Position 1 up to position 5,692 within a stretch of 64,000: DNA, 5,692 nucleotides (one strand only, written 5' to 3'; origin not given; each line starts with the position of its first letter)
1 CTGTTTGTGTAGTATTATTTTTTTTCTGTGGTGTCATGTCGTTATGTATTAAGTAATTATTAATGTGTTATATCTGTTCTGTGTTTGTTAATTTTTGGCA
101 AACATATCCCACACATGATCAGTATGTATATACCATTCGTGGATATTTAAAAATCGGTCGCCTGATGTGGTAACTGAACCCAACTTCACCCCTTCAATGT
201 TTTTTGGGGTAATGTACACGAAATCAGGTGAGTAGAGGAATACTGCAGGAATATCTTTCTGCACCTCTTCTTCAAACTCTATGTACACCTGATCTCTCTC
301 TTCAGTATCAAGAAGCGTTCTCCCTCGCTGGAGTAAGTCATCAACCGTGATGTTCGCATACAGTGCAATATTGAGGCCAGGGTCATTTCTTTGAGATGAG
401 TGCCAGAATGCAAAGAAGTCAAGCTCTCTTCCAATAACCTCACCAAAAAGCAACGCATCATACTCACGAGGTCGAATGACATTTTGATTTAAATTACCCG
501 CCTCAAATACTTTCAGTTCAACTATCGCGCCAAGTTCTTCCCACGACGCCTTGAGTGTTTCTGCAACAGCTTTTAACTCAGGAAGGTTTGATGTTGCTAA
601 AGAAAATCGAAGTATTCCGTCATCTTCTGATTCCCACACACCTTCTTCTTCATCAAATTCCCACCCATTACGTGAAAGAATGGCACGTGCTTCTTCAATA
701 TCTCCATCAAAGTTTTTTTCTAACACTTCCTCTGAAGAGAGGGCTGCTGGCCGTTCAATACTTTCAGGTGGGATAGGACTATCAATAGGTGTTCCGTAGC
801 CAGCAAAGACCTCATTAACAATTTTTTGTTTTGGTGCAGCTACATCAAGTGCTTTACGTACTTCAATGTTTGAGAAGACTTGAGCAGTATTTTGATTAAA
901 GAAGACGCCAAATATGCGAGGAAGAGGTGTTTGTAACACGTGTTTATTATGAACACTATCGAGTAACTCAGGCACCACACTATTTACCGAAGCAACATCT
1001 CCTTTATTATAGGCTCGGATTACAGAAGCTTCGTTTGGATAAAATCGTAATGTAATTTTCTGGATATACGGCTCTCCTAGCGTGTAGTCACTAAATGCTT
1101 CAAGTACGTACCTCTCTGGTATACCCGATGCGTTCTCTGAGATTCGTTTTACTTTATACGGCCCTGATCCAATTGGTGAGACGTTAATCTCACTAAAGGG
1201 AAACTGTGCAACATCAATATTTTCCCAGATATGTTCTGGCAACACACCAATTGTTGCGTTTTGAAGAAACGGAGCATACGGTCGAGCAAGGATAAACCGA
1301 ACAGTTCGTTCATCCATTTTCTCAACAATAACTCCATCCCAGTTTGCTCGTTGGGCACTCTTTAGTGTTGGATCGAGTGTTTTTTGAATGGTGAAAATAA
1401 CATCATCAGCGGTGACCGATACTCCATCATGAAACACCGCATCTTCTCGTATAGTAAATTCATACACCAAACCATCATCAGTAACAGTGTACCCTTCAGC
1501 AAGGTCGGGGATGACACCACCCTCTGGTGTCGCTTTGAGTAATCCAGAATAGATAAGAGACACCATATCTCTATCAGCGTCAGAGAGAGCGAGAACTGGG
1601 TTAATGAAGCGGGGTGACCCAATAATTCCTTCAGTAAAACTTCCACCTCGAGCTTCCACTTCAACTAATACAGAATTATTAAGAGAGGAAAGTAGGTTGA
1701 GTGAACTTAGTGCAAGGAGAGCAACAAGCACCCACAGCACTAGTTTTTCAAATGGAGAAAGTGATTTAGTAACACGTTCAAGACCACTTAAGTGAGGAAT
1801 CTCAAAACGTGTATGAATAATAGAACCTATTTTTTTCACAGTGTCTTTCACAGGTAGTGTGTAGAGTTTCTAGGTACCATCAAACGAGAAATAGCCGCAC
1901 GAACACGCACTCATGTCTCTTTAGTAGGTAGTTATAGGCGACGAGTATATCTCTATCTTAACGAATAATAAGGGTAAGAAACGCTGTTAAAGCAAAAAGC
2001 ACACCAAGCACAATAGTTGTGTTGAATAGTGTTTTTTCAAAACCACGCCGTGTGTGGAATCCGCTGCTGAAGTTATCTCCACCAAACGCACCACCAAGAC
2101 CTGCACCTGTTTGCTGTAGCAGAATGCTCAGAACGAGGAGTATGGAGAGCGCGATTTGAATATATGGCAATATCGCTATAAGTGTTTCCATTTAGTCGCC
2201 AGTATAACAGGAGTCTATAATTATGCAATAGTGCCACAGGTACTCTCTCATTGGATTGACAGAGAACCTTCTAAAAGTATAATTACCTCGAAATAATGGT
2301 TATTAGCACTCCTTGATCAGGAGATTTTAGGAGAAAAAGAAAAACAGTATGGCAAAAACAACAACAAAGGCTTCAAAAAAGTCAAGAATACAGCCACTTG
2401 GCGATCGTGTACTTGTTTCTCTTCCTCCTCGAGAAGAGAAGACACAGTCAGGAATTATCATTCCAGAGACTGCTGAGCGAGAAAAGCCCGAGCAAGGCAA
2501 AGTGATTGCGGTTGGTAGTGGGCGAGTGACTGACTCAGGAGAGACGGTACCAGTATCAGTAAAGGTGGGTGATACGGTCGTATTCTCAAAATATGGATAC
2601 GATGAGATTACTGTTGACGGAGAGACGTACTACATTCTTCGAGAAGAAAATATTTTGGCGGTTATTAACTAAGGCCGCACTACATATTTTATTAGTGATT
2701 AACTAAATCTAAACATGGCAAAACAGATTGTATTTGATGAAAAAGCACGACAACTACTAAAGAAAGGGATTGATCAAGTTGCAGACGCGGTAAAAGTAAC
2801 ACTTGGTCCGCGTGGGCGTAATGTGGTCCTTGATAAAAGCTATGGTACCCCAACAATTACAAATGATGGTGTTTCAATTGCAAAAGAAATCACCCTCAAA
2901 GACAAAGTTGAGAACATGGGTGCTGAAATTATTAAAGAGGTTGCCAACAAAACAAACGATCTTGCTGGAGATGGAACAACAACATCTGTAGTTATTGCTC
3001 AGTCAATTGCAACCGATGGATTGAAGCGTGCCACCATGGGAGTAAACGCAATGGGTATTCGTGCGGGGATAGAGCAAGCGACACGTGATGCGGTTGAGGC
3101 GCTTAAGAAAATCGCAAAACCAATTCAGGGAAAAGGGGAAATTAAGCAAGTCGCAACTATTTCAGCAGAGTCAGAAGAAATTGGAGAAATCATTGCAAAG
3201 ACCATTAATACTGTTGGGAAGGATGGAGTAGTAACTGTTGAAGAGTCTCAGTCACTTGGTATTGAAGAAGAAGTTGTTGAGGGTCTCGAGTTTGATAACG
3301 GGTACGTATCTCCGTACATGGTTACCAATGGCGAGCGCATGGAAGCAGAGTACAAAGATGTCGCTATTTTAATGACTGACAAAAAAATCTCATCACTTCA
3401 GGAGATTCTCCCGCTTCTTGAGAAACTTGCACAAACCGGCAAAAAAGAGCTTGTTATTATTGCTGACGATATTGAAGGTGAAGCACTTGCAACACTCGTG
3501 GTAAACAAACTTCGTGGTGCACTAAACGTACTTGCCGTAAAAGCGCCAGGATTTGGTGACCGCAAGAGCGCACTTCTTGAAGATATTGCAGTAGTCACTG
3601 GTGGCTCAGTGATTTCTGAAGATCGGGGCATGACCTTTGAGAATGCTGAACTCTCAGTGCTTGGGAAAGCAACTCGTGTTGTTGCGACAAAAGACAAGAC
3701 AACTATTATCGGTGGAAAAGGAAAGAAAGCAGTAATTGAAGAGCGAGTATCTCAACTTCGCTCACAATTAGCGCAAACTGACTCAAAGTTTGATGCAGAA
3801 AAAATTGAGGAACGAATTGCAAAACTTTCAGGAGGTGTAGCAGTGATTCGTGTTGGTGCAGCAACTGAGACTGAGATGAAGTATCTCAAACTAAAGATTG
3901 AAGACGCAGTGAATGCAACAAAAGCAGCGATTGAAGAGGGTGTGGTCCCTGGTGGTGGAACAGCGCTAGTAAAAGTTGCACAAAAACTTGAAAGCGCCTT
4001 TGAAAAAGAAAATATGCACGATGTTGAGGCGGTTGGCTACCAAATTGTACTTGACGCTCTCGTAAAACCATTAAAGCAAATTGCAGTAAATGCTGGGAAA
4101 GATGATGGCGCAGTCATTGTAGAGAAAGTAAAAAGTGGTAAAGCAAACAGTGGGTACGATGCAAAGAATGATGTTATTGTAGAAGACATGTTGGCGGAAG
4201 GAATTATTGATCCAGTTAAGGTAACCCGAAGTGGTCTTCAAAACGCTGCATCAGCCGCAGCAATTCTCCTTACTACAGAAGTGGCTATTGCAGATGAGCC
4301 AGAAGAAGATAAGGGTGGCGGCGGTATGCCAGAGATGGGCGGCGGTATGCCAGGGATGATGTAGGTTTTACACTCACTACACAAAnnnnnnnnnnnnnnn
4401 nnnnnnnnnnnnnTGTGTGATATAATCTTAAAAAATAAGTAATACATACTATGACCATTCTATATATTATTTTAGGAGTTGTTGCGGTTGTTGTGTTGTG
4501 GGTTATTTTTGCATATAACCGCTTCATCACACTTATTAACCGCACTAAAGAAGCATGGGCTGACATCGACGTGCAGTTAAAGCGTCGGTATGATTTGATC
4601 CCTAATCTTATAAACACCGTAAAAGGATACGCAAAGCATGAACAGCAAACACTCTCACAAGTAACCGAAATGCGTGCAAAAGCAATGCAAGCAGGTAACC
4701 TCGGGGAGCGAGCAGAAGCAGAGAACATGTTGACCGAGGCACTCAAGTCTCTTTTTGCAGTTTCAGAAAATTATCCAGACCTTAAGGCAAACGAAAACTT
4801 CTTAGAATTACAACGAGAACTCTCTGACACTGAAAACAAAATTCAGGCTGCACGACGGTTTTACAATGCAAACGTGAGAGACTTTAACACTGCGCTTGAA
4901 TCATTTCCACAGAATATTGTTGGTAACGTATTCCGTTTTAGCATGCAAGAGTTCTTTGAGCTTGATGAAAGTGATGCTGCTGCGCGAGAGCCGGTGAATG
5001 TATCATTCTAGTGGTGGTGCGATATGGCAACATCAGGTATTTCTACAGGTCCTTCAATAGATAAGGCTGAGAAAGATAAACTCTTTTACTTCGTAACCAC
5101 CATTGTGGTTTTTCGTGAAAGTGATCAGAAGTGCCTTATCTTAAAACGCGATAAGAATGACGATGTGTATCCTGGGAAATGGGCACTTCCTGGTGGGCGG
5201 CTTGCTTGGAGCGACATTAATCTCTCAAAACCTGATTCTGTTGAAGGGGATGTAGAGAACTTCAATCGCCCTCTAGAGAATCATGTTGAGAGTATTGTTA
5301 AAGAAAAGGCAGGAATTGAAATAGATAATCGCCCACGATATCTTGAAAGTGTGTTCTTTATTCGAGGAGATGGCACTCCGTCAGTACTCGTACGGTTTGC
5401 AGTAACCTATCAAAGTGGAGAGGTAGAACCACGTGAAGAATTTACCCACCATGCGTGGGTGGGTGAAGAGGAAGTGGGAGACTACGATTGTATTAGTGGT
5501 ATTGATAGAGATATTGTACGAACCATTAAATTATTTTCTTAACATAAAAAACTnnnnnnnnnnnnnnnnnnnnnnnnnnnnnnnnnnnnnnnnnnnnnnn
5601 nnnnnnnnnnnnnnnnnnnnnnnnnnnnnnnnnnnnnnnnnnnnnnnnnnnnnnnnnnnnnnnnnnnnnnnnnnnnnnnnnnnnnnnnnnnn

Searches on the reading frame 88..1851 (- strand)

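Call 42: search_protein_families(library=pfam, proteins=[window:88-1851:-], max_evalue=0.01)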
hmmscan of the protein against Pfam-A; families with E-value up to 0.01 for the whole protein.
window:88-1851:- (587 aa): 1 family
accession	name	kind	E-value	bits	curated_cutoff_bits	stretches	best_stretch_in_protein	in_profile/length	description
PF00496.27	SBP_bac_5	-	1.4e-64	218.9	32.4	1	113-471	2-346/368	Bacterial extracellular solute-binding proteins, family 5 Middle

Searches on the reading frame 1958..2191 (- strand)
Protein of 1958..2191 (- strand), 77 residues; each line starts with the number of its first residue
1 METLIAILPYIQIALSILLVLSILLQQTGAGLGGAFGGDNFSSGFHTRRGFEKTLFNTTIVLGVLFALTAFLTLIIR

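Call 63: search_protein_families(library=pfam, proteins=[window:1958-2191:-], max_evalue=0.001)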
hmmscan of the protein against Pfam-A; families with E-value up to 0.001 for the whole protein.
window:1958-2191:- (77 aa): 1 family
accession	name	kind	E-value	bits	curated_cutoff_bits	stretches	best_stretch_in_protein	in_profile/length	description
PF03840.19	SecG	-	3.1e-13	50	29.2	1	10-75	4-69/70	Preprotein translocase SecG subunit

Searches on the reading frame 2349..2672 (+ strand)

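Call 63: search_protein_families(library=pfam, proteins=[window:2349-2672:+], max_evalue=0.001)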
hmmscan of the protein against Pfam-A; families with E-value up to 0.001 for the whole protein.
window:2349-2672:+ (107 aa): 1 family
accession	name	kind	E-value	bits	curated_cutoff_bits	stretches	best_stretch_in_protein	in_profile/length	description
PF00166.26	Cpn10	-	2.1e-32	111.4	21.1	1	14-106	2-93/93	Chaperonin 10 Kd subunit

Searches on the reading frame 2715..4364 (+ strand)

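Call 42: search_protein_families(library=pfam, proteins=[window:2715-4364:+], max_evalue=0.01)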
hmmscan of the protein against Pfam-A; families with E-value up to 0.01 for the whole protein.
window:2715-4364:+ (549 aa): 1 family
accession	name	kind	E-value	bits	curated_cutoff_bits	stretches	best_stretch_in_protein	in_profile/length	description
PF00118.29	Cpn60_TCP1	-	8.5e-69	232.9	34.3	1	22-527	1-488/490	TCP-1/cpn60 chaperonin family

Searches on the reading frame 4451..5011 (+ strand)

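Call 60: search_protein_families(library=pfam, proteins=[window:4451-5011:+], max_evalue=0.001)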
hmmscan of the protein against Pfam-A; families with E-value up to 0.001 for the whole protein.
window:4451-5011:+ (186 aa): 1 family
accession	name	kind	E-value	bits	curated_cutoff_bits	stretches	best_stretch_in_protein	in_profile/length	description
PF04011.17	LemA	-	2.9e-62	209.3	26.2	1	35-186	1-149/149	LemA family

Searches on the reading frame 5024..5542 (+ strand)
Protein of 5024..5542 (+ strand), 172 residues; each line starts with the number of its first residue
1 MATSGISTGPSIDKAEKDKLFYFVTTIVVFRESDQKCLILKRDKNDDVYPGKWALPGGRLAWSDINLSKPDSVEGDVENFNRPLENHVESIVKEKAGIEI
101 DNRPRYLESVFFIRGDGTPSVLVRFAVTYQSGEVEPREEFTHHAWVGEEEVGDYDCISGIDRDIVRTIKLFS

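Call 60: search_protein_families(library=pfam, proteins=[window:5024-5542:+], max_evalue=0.001)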
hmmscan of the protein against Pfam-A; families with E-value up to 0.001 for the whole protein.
window:5024-5542:+ (172 aa): 1 family
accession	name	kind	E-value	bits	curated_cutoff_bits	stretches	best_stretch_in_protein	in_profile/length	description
PF00293.34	NUDIX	-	2.1e-06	28.2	21.1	0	25-63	5-41/134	NUDIX domain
